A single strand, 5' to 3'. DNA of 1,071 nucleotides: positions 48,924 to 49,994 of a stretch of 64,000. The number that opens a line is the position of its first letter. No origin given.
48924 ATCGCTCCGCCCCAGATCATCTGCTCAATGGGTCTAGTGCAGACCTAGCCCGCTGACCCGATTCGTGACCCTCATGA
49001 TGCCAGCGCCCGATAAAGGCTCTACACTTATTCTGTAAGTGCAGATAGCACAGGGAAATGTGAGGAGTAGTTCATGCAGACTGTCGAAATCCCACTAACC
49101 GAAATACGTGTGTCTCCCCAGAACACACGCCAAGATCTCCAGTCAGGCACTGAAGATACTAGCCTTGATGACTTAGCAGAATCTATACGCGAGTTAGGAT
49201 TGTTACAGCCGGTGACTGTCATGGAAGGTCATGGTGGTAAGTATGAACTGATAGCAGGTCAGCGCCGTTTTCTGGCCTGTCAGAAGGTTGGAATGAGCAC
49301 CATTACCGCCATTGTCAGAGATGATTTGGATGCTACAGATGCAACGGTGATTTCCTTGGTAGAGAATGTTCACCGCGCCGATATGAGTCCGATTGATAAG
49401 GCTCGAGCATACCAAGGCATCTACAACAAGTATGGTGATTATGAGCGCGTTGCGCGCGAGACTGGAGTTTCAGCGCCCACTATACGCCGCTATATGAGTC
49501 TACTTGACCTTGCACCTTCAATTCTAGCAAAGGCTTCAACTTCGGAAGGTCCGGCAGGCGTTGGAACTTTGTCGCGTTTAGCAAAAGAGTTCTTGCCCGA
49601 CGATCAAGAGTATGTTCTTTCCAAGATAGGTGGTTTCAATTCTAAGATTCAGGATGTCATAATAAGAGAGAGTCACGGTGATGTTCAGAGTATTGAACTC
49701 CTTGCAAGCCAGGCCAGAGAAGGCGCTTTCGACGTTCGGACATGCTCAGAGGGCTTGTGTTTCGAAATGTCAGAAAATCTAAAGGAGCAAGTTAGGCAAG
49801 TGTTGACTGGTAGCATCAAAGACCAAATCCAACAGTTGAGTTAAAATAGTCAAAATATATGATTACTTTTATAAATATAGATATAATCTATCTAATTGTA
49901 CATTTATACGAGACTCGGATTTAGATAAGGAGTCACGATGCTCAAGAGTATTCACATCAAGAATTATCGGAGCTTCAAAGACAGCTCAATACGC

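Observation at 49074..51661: Intact low-GC cassette: ParB-like protein + AAA_21-type ATPase + small TOPRIM-like protein (PARIS/OLD-like module with an unusual ParB neighbour)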

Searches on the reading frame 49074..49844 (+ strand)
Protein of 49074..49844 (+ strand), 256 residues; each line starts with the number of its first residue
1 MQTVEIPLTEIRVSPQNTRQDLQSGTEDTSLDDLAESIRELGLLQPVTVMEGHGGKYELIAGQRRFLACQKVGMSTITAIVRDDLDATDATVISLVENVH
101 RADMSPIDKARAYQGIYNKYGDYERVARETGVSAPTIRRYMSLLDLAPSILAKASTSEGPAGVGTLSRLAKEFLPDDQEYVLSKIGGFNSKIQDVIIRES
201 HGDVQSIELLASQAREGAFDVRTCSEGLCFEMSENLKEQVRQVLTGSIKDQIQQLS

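Call 3: search_protein_families(library=pfam, proteins=[window:49074-49844:+], max_evalue=0.01)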
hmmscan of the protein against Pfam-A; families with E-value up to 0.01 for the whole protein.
window:49074-49844:+ (256 aa): 2 families
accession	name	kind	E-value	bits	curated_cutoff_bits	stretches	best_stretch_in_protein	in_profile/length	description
PF02195.25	ParB_N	-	1.2e-19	70.5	26.3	1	5-100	5-95/95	ParB N-terminal domain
PF17762.8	HTH_ParB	-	1.2e-05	25.9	22.6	1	103-152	2-52/102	ParB HTH domain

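Call 4: search_protein_families(library=padloc, proteins=[window:49074-49844:+], max_evalue=0.01)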
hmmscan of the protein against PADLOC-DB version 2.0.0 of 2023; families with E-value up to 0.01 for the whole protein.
window:49074-49844:+ (256 aa): 2 families
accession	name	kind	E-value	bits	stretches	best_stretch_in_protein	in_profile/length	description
PDLC03229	MTase_II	-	9.6e-08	29.2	1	15-99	22-101/436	Type II methyltransferase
PDLC04133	mad1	-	0.0039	15.5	0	123-148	8-33/60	mads_1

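Call 5: search_protein_families(library=ncbifam, proteins=[window:49074-49844:+], max_evalue=0.01)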
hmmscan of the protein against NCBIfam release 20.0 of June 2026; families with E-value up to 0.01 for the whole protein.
window:49074-49844:+ (256 aa): 6 families
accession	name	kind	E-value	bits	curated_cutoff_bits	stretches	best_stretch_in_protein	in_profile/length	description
TIGR00180.1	parB_part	domain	1.3e-32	113.1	58.45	1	4-159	6-161/186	ParB/RepB/Spo0J family partition protein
TIGR04285.1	nucleoid_noc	exception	3.5e-30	105.2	315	1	4-153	3-147/255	nucleoid occlusion protein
TIGR03734.1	PRTRC_parB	hypoth_equivalog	1.7e-22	79.7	278.6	1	27-225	13-204/555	PRTRC system ParB family protein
NF010406.0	PRK13832.1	subfamily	5.3e-13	48.4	640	1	11-161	12-160/578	plasmid partitioning protein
TIGR03454.1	partition_RepB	equivalog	5e-12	45.9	201.5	1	26-154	83-211/325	plasmid partitioning protein RepB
NF010440.0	PRK13866.1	equivalog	5.9e-07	28.9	522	1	28-148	87-207/336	plasmid partitioning protein RepB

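Call 11: find_homologous_proteins(query=window:49074-49844:+, max_evalue=0.00001)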
Query window:49074-49844:+ (256 aa): 759 proteins with E <= 0.00001 among 2155 candidates; the best 120 are listed.
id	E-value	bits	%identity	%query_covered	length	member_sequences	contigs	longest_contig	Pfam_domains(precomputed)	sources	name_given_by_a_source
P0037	4.4e-160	549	100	100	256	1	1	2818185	PF17762.9,PF02195.27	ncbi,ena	-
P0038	1.7e-143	495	89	100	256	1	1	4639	PF17762.9,PF02195.27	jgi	-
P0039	8.4e-140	482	88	100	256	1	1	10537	PF17762.9,PF02195.27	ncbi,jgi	-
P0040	1.0e-130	453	82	100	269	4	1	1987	PF17762.9,PF02195.27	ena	-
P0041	8.6e-126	437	79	100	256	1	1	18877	PF17762.9,PF02195.27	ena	-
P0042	1.0e-98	348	64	95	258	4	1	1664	PF17762.9,PF02195.27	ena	-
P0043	2.6e-97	343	68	95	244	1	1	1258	PF17762.9,PF02195.27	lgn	-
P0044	1.4e-95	338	65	95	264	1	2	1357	PF17762.9,PF02195.27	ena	-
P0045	1.4e-95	338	64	96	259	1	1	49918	PF17762.9,PF02195.27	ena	-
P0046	1.6e-94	334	64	95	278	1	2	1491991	PF17762.9,PF02195.27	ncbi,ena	-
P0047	2.0e-92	327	61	100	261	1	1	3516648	PF17762.9,PF02195.27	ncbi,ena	-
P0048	4.0e-92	326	59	100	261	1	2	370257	PF17762.9,PF02195.27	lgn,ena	-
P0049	4.8e-92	326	61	100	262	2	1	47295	PF17762.9,PF02195.27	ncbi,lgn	-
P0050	9.0e-92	325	61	96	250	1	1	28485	PF17762.9,PF02195.27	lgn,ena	-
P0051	2.2e-91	324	62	96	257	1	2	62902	PF17762.9,PF02195.27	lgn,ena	-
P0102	1.7e-84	302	56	95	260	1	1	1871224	PF17762.9,PF02195.27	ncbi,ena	-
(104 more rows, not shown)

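Call 15: find_encoding_contigs(protein=P0047, flank=8000, max_places=2)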
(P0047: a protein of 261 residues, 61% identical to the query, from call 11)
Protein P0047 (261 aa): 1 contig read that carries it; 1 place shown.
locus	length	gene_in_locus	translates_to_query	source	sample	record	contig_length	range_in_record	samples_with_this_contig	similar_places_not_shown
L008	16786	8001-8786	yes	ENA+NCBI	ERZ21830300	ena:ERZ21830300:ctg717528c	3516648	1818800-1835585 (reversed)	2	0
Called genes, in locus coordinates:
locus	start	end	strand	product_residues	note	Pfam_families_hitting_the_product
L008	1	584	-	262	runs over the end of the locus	PF01209:Ubie_methyltran, PF13489:Methyltransf_23 (weak), PF08241:Methyltransf_11, PF08242:Methyltransf_12, PF13649:Methyltransf_25, PF13847:Methyltransf_31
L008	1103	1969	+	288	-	PF01936:NYN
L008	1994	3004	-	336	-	PF01118:Semialdhyde_dh, PF22698:Semialdhyde_dhC_1, PF02774:Semialdhyde_dhC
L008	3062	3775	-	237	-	PF00730:HhH-GPD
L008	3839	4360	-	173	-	PF01661:Macro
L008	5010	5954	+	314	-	PF13513:HEAT_EZ (faint), PF25786:HEAT_GCN1_C (faint), PF02985:HEAT (faint), PF13646:HEAT_2, PF03130:HEAT_PBS (faint), PF13646:HEAT_2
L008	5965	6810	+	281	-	-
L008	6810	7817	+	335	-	PF01513:NAD_kinase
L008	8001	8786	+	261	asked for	PF02195:ParB_N, PF17762:HTH_ParB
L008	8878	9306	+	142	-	PF13924:Lipocalin_5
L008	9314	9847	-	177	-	PF28549:NDPSase_N, PF00293:NUDIX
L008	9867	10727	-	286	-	PF01513:NAD_kinase, PF20143:NAD_kinase_C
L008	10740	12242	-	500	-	PF00361:Proton_antipo_M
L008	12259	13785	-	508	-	PF00361:Proton_antipo_M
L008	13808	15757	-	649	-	PF00662:Proton_antipo_N, PF00361:Proton_antipo_M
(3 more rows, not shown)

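Call 16: find_encoding_contigs(protein=P0046, flank=8000, max_places=2)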
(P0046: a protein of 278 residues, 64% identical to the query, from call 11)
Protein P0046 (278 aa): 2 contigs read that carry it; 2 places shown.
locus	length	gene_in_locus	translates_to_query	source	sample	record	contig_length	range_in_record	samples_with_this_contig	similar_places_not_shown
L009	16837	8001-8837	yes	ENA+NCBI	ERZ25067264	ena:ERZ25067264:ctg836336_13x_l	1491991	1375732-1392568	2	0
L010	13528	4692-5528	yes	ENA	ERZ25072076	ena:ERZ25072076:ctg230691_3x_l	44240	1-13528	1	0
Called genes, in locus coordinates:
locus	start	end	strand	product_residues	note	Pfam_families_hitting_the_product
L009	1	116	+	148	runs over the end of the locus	-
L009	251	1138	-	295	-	PF00528:BPD_transp_1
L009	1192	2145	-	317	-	PF00528:BPD_transp_1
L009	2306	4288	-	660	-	-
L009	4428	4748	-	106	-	-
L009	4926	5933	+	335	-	PF13612:DDE_Tnp_1_3 (faint)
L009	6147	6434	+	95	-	PF24696:UGSC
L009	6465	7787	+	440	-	-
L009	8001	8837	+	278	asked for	PF02195:ParB_N, PF17762:HTH_ParB (faint)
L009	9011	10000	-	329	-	PF02423:OCD_Mu_crystall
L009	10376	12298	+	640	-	PF02183:HALZ (faint)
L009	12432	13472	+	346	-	PF08240:ADH_N, PF00107:ADH_zinc_N, PF13602:ADH_zinc_N_2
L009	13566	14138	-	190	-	PF01323:DSBA, PF13743:Thioredoxin_5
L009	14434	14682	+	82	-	-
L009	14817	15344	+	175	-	PF02661:Fic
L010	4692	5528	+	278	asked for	PF02195:ParB_N, PF17762:HTH_ParB (faint)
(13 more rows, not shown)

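Call 17: find_encoding_contigs(protein=P0102, flank=8000, max_places=2)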
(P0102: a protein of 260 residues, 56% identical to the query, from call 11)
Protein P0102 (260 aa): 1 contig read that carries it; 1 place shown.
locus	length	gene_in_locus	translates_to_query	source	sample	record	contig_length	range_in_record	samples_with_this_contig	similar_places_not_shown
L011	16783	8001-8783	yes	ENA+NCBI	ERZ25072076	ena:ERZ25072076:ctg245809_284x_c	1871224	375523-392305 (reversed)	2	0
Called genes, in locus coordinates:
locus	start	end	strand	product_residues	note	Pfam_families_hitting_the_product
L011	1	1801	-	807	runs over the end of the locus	PF02463:SMC_N, PF13175:AAA_15, PF13476:AAA_23, PF13514:AAA_27 (weak), PF13558:SbcC_Walker_B (weak)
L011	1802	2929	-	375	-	PF00149:Metallophos, PF12850:Metallophos_2 (weak)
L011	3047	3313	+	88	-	-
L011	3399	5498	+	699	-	-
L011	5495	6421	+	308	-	-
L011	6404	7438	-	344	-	PF02086:MethyltransfD12 (faint), PF01555:N6_N4_Mtase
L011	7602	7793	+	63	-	-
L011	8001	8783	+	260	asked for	PF02195:ParB_N, PF17762:HTH_ParB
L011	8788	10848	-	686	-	PF00413:Peptidase_M10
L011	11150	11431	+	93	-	-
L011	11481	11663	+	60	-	-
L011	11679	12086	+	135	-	PF02518:HATPase_c, PF14501:HATPase_c_5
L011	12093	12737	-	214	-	PF01209:Ubie_methyltran (weak), PF13489:Methyltransf_23 (weak), PF13847:Methyltransf_31, PF08241:Methyltransf_11, PF08242:Methyltransf_12, PF13649:Methyltransf_25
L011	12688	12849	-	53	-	-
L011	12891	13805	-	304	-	PF01063:Aminotran_4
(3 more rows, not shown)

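Call 18: find_encoding_contigs(protein=P0041, flank=8000, max_places=2)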
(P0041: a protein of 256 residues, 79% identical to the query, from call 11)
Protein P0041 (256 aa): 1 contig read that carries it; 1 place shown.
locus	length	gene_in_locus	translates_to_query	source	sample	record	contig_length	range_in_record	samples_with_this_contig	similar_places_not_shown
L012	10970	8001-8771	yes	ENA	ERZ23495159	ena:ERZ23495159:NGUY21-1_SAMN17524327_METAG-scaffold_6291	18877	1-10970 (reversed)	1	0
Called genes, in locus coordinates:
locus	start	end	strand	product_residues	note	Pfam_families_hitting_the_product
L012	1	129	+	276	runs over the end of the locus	PF00561:Abhydrolase_1, PF12146:Hydrolase_4 (weak), PF12697:Abhydrolase_6, PF08386:Abhydrolase_4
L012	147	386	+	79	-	PF01402:RHH_1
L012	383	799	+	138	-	PF01850:PIN (weak)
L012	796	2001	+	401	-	PF02771:Acyl-CoA_dh_N, PF02770:Acyl-CoA_dh_M, PF00441:Acyl-CoA_dh_1, PF08028:Acyl-CoA_dh_2 (weak)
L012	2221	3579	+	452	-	PF00120:Gln-synt_C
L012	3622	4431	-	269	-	PF00117:GATase, PF07722:Peptidase_C26 (weak)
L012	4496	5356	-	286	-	PF02900:LigB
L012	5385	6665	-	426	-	PF00067:p450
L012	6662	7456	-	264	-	PF06314:ADC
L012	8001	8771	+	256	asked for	PF02195:ParB_N, PF17762:HTH_ParB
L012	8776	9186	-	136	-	PF09572:RE_XamI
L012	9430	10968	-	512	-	?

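Call 26: find_related_loci(query=A2, collection=genome_contigs, flank=10000)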
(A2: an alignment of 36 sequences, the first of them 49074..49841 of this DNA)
Query A2 (256 aa) in genome_contigs; peptide patterns used: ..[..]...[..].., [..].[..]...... (x = any residue, [..] = any of these).
249 stretches matched a pattern; 138 encode a relative of the query (tblastn E <= 1e-3); the best 80 are kept; 79 distinct loci.
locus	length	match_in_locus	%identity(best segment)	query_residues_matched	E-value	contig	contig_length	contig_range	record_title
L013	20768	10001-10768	61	1-256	1e-100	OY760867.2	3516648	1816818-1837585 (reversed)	MAG: Dehalococcoidia bacterium isolate ec36dd00-29ce-491f-9a3f-6816ace52b4b genome assembly, chromosome: 1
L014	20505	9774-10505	57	1-244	1e-93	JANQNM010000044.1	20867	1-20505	MAG: Nitrosopumilus sp. isolate PL23a_bin.61 k99_3224218, whole genome shotgun sequence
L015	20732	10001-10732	57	1-244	6e-93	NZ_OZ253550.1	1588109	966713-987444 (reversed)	MAG: Nitrosopumilus sp. isolate b6ab8db1-e288-4189-af5a-9604fbca7118 chromosome 1, complete sequence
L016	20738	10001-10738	57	1-246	2e-89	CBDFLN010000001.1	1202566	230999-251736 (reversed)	MAG: Dehalococcoidia bacterium isolate 003fc3b9-e64e-4308-b6bf-e309b32d3edc genome assembly, contig: contig_1, whole gen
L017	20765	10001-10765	56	1-254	1e-88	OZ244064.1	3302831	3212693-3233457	MAG: Dehalococcoidia bacterium isolate 6b45779a-ebf8-4e4c-9ead-68fbda15a8e5 genome assembly, chromosome: 1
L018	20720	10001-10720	58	5-244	9e-89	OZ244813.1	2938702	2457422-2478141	MAG: Dehalococcoidia bacterium isolate c597d9ae-e839-4a6c-83f3-3d6bda73bc97 genome assembly, chromosome: 1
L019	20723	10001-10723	59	1-241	2e-88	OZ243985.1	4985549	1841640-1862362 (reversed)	MAG: Caldilineaceae bacterium isolate 1a963e88-e386-4f35-86cd-9ea7058ee1bf genome assembly, chromosome: 1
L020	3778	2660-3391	57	1-244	5e-88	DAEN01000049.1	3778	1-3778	MAG TPA_asm: Thaumarchaeota archaeon UBA141 UBA141_contig_112607, whole genome shotgun sequence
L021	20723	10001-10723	59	1-241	6e-87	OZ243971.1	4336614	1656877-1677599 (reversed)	MAG: Caldilineaceae bacterium isolate 3f5651a3-4c64-4ddd-a15f-43440b2599a7 genome assembly, chromosome: 1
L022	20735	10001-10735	56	1-244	3e-86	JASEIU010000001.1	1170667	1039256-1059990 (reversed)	MAG: Candidatus Saccharicenans sp. isolate Yes71-14 NODE_1_length_1170667_cov_69.467931, whole genome shotgun sequence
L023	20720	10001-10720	57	1-240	1e-86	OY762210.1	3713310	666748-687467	MAG: Dehalococcoidia bacterium isolate 6876e8b5-2850-4095-a133-48836ebfd8cd genome assembly, chromosome: 1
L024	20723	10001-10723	56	1-241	7e-86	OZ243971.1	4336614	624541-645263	MAG: Caldilineaceae bacterium isolate 3f5651a3-4c64-4ddd-a15f-43440b2599a7 genome assembly, chromosome: 1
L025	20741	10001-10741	55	1-250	4e-86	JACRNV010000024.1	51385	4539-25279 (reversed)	MAG: Methanobacteriota archaeon isolate NC_groundwater_1944_Pr3_S-0.2um_58_6 scaffold_282434, whole genome shotgun seque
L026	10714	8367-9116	56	1-242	2e-85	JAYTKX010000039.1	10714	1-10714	MAG: Methanobacteriota archaeon isolate GFS_3223 GFS_3223_38, whole genome shotgun sequence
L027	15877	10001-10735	56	1-244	6e-85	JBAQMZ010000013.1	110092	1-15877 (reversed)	MAG: Candidatus Methanoperedens sp. isolate MFD12050_ilm_asm_bin25 k127_35661, whole genome shotgun sequence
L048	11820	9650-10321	50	1-224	3e-69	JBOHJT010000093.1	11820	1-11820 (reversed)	MAG: Methylocella sp. isolate SE1504_metabat2.bin.19_sub NODE_936_length_11820_cov_2.316942, whole genome shotgun sequen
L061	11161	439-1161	44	5-244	3e-62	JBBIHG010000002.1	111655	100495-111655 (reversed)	MAG: Chloroflexota bacterium isolate ESF170215_bin_109 NODE_75_length_111655_cov_16.436478, whole genome shotgun sequenc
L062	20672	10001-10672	42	1-224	7e-62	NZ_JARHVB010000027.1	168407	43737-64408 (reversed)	Terripilifer ovatus strain H3SJ34-1 velvet_auto_105_27, whole genome shotgun sequence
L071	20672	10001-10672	49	1-224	1e-67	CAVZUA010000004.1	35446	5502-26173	MAG: uncultured Alphaproteobacteria bacterium isolate MFD04967.bin.1.114 genome assembly, contig: contig_10740, whole ge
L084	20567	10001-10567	33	6-205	2e-24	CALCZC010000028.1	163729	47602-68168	MAG TPA_asm: uncultured bacterium isolate SRR3330206_bin.71_CONCOCT_v1.1_MAG genome assembly, contig: ERZ724085.113, who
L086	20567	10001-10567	33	6-205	1e-23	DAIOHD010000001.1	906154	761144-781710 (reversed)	MAG TPA_asm: Candidatus Magasanikbacteria bacterium isolate CTOTU29494 NODE_1_length_906154_cov_15.402158, whole genome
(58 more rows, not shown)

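Call 34: search_protein_families(library=pfam, alignment_id=A3, max_evalue=0.001)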
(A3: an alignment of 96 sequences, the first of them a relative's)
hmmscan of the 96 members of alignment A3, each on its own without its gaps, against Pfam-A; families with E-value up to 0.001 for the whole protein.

A. member 1, L013:8810-9814:+ (335 aa): 2 families
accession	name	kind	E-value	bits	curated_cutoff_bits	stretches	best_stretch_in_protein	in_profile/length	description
PF01513.26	NAD_kinase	-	1.8e-10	41.6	25.5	1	14-143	1-110/130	ATP-NAD kinase N-terminal domain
PF00781.29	DAGK_cat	-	4.1e-05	23.6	23.6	1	93-147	41-99/125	Diacylglycerol kinase catalytic domain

B. families by the number of members that match (of 96 scanned): 133 families (the first 25 are shown)
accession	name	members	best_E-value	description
PF00589.27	Phage_integrase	3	3.5e-17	Phage integrase family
PF01266.30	DAO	2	3.5e-68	FAD dependent oxidoreductase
PF13561.12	adh_short_C2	2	4e-68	Enoyl-(Acyl carrier protein) reductase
PF00106.31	adh_short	2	4.9e-56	short chain dehydrogenase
PF00149.33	Metallophos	2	2.8e-15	Calcineurin-like phosphoesterase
PF00239.26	Resolvase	2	1.1e-14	Resolvase, N terminal domain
PF08378.17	NERD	2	3.5e-14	Nuclease-related domain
PF13401.12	AAA_22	2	3.2e-09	AAA domain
PF07992.20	Pyr_redox_2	2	1.7e-08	Pyridine nucleotide-disulphide oxidoreductase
PF13191.12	AAA_16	2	1.8e-08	AAA ATPase domain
PF08659.16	KR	2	2.3e-07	KR domain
PF13450.12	NAD_binding_8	2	9.3e-07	NAD(P)-binding Rossmann-like domain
PF12850.12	Metallophos_2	2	1.1e-06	Calcineurin-like phosphoesterase superfamily domain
PF13855.12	LRR_8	1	2.9e-126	Leucine rich repeat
PF00560.39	LRR_1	1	2.2e-121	Leucine Rich Repeat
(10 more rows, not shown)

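Call 52: search_dna_similar(query=window:49074-49841:+, collection=plasmids, mode=protein, max_rows=12)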
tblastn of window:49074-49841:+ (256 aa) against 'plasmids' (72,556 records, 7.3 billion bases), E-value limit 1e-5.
The search stops at 5000 records and this limit was reached: more records match than are counted here, and every count below describes the 5000 best-scoring records only.
Records with a match: at least 5000; places in all: 5410; records where one place covers at least 80% of the query: 151.
Best place of each record, by identity: <60% 5000.
By first word of the organism name: Escherichia 1917; Acinetobacter 523; Streptomyces 354; Salmonella 344; Pseudomonas 191; Klebsiella 115; Shigella 102; Rhizobium 78; Pseudosulfitobacter 73; Deinococcus 58; and 258 more.
By predicted mobility (MOB-suite, as given by PLSDB): conjugative 3093; non-mobilizable 1167; mobilizable 740.
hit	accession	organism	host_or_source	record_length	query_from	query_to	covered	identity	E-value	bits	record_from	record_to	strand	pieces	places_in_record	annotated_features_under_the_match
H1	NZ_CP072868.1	Rhizobium sp. NLR16a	lentil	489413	6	237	91%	31.0%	2e-18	91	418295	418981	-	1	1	ParB/RepB/Spo0J family partition protein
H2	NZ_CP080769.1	Cupriavidus pinatubonensis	genomic assembly,soil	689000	5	251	96%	28.7%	2e-17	89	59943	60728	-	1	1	ParB/RepB/Spo0J family partition protein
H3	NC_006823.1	Aromatoleum aromaticum EbN1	-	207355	1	237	93%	29.7%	1e-11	72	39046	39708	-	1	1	PRTRC system ParB family protein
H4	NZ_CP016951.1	Cupriavidus taiwanensis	Mimosa,single cell,nodules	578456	6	251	96%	28.6%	2e-16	85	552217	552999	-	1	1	ParB/RepB/Spo0J family partition protein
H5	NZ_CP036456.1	Streptomonospora litoralis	whole organism,beach sand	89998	6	243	93%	28.9%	2e-11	71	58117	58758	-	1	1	ParB/RepB/Spo0J family partition protein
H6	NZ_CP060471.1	Xanthomonas citri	Cell culture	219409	4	226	87%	30.5%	3e-11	71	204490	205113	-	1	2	PRTRC system ParB family protein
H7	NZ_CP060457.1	Xanthomonas citri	Cell culture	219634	4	226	87%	30.5%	3e-11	71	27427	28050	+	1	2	PRTRC system ParB family protein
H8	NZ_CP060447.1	Xanthomonas citri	Cell culture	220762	4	226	87%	30.5%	3e-11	71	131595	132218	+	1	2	PRTRC system ParB family protein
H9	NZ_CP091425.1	Methylobacter sp. YRD-M1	isolate,wetland soil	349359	2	246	96%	27.5%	4e-12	73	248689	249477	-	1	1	ParB/RepB/Spo0J family partition protein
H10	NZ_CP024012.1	Acinetobacter sp. LoGeW2-3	white stork,cell culture,pellet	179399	6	225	86%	30.5%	1e-15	83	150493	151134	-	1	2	ParB/RepB/Spo0J family partition protein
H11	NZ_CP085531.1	Vogesella sp. XCS3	Xenopus laevis,bacterial culture,swab ...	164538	2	187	73%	35.9%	3e-12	74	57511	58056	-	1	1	ParB/RepB/Spo0J family partition protein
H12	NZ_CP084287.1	Caballeronia zhejiangensis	Anasa tristis,Cell culture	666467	2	225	88%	29.4%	3e-9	64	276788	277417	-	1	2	PRTRC system ParB family protein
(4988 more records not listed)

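Call 53: search_dna_similar(query=window:49074-49841:+, collection=phages, mode=protein, max_rows=12)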
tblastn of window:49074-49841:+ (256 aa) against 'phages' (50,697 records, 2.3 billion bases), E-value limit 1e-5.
Records with a match: 94; places in all: 97; records where one place covers at least 80% of the query: 1.
Best place of each record, by identity: <60% 94.
By first word of the organism name: Bacteriophage 38; Gordonia 14; Listeria 6; Leptospira 5; Staphylococcus 4; Acinetobacter 4; Microcystis 3; Enterococcus 2; Aphanizomenon 2; Arthrobacter 2; and 13 more.
By host as written in the record: - 46; Gordonia terrae 3612 14; Listeria monocytogenes 6; Staphylococcus aureus 4; Homo sapiens 3; Microcystis wesenbergii 2; Arthrobacter globiformis B-2979 SEA 2; Ochrobactrum anthropi 2; and 15 more.
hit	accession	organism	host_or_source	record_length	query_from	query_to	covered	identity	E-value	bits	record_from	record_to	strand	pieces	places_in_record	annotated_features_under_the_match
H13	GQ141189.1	Bifidobacterium phage Bbif-1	Bifidobacterium bifidum strain 317B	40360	3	230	89%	30.0%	5e-15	80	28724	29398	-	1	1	parB1 chromosome partitioning protein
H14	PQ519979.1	Enterococcus phage IME_EF3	-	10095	2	161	63%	36.0%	3e-18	89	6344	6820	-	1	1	record has no annotation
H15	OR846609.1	Enterococcus phage Efs 1-1-1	Enterococcus faecalis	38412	2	161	63%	36.0%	3e-18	89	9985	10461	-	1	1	record has no annotation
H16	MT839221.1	Bacteriophage sp.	human fecal samples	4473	27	221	76%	29.3%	8e-13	73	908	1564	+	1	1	record has no annotation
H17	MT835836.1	Bacteriophage sp.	human fecal samples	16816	2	154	60%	36.4%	8e-21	97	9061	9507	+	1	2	record has no annotation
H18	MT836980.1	Bacteriophage sp.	human fecal samples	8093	4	150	57%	37.3%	2e-15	81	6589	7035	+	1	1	record has no annotation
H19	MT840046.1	Bacteriophage sp.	human fecal samples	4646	6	176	67%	32.0%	5e-12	71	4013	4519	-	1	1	record has no annotation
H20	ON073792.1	Aphanizomenon phage Yong-DA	Aphanizomenon flos-aquae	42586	6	184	70%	30.6%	2e-15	81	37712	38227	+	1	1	ParB family protein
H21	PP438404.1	Aphanizomenon phage Afl-JY11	Aphanizomenon flos-aquae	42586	6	184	70%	30.6%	2e-15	81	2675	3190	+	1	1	hypothetical protein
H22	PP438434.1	Planktothrix phage Pag-JY44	Planktothrix agardhii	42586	6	184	70%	30.6%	2e-15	81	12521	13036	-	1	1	hypothetical protein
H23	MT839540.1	Bacteriophage sp.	human fecal samples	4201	5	172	66%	32.1%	7e-10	65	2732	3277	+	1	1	record has no annotation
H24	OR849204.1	Listeria phage LM 4-14-1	Listeria monocytogenes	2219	3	146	56%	37.2%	1e-18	90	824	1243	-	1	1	record has no annotation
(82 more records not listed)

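Call 54: find_related_loci(query=A2, collection=viral_contigs, flank=8000)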
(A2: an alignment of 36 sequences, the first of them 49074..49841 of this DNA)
Query A2 (256 aa) in viral_contigs; peptide patterns used: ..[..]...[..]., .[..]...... (x = any residue, [..] = any of these).
57 stretches matched a pattern; 20 encode a relative of the query (tblastn E <= 1e-3); 20 distinct loci.
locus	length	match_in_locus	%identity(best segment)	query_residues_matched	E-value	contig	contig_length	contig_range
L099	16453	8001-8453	36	1-151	3e-27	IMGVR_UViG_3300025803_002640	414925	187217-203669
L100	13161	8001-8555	36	1-185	2e-27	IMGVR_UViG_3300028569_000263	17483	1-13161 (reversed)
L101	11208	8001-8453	36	1-151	5e-27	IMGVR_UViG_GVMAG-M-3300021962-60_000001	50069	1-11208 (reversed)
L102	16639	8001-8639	32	1-226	1e-26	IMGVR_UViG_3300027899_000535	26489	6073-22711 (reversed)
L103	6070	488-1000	36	1-171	9e-26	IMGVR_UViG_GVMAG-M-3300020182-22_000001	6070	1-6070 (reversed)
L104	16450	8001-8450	39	1-151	1e-25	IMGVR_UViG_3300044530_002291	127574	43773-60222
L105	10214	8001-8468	36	1-157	1e-25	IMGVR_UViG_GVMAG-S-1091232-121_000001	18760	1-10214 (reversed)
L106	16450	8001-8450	37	1-151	2e-25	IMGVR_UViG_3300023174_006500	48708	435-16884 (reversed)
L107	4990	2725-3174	38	1-151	2e-25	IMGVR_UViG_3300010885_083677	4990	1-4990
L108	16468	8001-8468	36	1-157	1e-24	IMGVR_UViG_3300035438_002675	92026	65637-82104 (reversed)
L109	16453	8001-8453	36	1-151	3e-27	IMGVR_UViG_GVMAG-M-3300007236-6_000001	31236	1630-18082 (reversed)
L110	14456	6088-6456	36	13-141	5e-20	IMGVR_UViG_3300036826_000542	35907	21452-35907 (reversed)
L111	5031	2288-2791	32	30-195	8e-20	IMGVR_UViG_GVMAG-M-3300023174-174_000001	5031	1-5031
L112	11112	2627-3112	33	1-149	4e-19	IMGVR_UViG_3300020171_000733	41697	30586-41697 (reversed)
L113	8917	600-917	38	8-119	9e-19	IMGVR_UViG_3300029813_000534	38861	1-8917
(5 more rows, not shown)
